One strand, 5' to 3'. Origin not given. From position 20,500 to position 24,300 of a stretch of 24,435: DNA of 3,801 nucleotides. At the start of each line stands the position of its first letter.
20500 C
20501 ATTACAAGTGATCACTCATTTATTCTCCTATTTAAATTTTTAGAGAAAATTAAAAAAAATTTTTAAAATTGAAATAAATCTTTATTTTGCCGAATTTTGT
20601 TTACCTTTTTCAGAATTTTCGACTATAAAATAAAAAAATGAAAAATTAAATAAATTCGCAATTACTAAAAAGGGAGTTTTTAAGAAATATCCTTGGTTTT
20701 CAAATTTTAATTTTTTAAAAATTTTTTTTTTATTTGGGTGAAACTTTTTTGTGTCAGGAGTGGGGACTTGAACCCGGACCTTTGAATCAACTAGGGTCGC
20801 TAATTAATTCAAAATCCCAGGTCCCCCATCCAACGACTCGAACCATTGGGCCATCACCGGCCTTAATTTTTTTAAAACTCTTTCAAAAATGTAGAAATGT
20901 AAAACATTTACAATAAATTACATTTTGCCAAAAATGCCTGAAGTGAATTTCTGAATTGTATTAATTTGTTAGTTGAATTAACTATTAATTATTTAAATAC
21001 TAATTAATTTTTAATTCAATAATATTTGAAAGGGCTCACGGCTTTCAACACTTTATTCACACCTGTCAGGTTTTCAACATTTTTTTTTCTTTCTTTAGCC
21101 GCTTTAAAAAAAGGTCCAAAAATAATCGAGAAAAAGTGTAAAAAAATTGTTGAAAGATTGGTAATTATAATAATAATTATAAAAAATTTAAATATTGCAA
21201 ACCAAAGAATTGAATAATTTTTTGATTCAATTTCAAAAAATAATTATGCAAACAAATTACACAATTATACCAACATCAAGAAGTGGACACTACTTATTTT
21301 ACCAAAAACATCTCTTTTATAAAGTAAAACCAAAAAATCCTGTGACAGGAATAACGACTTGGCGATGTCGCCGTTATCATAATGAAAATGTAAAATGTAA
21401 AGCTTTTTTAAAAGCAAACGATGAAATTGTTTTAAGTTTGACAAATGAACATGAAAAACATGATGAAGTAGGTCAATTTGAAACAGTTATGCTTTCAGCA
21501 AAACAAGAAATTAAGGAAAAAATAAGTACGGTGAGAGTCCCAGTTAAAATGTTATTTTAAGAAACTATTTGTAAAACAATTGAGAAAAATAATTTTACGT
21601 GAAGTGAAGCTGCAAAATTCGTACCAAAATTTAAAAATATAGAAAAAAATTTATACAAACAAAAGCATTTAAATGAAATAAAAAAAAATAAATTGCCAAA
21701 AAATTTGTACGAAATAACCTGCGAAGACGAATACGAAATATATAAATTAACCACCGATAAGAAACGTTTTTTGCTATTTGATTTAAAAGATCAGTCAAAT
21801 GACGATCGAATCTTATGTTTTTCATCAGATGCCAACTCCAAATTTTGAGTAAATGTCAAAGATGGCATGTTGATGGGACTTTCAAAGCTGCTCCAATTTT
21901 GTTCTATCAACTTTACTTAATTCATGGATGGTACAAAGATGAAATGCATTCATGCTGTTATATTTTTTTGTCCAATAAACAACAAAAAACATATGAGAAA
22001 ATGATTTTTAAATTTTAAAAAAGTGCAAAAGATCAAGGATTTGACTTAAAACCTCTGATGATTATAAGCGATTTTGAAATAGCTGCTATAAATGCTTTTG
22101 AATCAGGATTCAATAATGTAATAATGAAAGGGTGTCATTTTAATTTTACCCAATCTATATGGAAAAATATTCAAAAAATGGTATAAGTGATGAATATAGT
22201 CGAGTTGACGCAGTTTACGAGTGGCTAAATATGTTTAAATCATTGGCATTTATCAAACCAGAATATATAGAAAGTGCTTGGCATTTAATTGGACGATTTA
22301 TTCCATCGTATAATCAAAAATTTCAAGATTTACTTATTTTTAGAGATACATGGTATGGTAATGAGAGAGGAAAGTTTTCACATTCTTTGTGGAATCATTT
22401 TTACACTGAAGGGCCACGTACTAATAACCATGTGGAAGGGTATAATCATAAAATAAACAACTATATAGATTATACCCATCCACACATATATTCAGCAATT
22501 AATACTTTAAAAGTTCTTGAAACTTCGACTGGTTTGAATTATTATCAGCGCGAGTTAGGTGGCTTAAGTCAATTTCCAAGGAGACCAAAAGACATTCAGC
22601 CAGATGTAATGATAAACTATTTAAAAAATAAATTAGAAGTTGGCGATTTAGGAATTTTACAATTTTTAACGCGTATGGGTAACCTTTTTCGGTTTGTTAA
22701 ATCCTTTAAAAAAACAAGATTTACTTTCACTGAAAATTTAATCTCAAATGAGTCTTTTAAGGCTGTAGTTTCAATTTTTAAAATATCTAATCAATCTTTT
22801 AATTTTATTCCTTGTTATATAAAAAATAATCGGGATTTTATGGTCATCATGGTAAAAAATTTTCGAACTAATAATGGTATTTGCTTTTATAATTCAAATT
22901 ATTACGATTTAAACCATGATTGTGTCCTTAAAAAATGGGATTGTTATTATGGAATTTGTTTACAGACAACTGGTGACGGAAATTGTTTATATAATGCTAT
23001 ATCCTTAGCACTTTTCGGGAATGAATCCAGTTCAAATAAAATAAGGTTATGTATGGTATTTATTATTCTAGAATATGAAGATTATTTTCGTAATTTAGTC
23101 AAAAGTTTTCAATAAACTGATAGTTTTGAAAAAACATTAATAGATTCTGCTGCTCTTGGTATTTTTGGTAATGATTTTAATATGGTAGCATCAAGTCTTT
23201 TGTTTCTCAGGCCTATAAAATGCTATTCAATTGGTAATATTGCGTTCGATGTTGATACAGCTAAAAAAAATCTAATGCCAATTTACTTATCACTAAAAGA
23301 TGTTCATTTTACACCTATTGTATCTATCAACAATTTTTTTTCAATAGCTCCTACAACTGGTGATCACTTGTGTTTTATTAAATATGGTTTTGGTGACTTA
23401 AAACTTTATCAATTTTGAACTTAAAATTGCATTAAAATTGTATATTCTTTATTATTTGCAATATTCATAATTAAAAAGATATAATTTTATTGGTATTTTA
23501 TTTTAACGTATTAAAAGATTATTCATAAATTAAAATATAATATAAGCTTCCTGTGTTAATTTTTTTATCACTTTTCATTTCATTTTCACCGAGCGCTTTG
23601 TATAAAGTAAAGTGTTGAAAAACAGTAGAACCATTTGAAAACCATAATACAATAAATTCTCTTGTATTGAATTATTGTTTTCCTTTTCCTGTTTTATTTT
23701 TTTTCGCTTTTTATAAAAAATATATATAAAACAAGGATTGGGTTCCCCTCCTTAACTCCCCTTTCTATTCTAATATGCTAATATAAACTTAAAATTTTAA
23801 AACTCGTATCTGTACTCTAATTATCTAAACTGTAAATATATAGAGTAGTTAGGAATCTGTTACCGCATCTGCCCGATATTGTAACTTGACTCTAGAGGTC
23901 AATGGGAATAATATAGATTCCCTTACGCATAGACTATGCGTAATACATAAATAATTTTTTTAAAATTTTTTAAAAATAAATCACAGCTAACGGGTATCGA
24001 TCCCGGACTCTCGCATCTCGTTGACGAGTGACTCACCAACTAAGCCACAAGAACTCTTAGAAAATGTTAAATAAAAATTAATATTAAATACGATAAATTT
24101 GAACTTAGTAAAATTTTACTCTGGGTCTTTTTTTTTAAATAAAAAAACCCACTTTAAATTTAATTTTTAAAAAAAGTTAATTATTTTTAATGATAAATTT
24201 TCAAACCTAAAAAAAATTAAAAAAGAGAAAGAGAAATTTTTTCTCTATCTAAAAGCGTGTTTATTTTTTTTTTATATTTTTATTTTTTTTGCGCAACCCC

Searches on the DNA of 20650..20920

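Call 58: search_rna_families(source=window, start=20650, end=20920, threshold=evalue, max_evalue=10, show_alignments=2)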
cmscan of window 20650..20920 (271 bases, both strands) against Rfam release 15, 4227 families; matches with E-value up to 10: 5.
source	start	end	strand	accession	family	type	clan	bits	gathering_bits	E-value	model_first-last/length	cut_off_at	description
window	20685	20830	-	RF04184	BTnc060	Gene; sRNA;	-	25.3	228.9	0.04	1-213/213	no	Bacteroides sRNA BTnc060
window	20772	20821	-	RF01013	mir-577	Gene; miRNA;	-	16.6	100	1.4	1-86/86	no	mir-577 microRNA precursor family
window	20650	20861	-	RF04207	MIR5048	Gene; miRNA;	-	13.5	160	0.39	1-251/356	3'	MIR5048 microRNA precursor family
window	20781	20813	-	RF04156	MIR2670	Gene; miRNA;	-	12.9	117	2.1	1-200/200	no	MIR2670 microRNA precursor family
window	20716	20749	-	RF00032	Histone3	Cis-reg;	-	11.3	34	6.1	1-46/46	no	Histone 3' UTR stem-loop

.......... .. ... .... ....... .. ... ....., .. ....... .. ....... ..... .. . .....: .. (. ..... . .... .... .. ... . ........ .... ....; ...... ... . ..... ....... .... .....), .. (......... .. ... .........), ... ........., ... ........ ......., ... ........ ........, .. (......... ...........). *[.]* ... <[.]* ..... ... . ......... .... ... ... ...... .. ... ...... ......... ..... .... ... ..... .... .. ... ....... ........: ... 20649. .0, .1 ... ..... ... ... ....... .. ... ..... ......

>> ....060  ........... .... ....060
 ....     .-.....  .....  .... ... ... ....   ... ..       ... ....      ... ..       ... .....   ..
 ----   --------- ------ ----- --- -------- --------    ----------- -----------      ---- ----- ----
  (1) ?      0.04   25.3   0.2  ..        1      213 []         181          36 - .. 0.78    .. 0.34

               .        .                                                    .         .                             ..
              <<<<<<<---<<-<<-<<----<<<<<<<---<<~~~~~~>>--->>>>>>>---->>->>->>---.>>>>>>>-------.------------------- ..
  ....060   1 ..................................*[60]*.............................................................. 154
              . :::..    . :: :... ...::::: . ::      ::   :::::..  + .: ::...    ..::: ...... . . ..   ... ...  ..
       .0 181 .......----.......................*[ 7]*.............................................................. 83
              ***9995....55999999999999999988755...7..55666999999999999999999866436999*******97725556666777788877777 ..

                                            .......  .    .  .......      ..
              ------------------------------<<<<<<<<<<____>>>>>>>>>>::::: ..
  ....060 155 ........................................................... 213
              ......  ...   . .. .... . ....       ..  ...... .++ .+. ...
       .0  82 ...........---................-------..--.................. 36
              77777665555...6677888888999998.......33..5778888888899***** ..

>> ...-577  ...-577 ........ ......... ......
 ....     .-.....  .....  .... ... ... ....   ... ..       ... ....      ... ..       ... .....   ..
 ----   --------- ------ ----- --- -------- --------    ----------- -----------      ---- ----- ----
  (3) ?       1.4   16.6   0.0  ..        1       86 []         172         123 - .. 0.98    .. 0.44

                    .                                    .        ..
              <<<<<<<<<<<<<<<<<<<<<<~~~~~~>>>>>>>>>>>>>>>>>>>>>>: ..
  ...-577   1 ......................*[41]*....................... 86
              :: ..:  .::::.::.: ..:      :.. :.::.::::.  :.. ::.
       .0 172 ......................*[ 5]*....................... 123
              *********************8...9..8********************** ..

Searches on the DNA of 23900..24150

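Call 57: search_rna_families(source=window, start=23900, end=24150, threshold=evalue, max_evalue=10, show_alignments=2)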
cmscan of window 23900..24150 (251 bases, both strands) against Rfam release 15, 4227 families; matches with E-value up to 10: 2.
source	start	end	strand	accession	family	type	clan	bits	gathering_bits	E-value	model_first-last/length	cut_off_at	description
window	23921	24040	-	RF01796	frnS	Gene; sRNA;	-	13.9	60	5.8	1-119/119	no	Fumarate/nitrate reductase regulator sRNA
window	24098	24150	+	RF02933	ARRPOF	Gene; sRNA;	-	8.7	127.2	7.2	1-62/256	3'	ARRPOF RNA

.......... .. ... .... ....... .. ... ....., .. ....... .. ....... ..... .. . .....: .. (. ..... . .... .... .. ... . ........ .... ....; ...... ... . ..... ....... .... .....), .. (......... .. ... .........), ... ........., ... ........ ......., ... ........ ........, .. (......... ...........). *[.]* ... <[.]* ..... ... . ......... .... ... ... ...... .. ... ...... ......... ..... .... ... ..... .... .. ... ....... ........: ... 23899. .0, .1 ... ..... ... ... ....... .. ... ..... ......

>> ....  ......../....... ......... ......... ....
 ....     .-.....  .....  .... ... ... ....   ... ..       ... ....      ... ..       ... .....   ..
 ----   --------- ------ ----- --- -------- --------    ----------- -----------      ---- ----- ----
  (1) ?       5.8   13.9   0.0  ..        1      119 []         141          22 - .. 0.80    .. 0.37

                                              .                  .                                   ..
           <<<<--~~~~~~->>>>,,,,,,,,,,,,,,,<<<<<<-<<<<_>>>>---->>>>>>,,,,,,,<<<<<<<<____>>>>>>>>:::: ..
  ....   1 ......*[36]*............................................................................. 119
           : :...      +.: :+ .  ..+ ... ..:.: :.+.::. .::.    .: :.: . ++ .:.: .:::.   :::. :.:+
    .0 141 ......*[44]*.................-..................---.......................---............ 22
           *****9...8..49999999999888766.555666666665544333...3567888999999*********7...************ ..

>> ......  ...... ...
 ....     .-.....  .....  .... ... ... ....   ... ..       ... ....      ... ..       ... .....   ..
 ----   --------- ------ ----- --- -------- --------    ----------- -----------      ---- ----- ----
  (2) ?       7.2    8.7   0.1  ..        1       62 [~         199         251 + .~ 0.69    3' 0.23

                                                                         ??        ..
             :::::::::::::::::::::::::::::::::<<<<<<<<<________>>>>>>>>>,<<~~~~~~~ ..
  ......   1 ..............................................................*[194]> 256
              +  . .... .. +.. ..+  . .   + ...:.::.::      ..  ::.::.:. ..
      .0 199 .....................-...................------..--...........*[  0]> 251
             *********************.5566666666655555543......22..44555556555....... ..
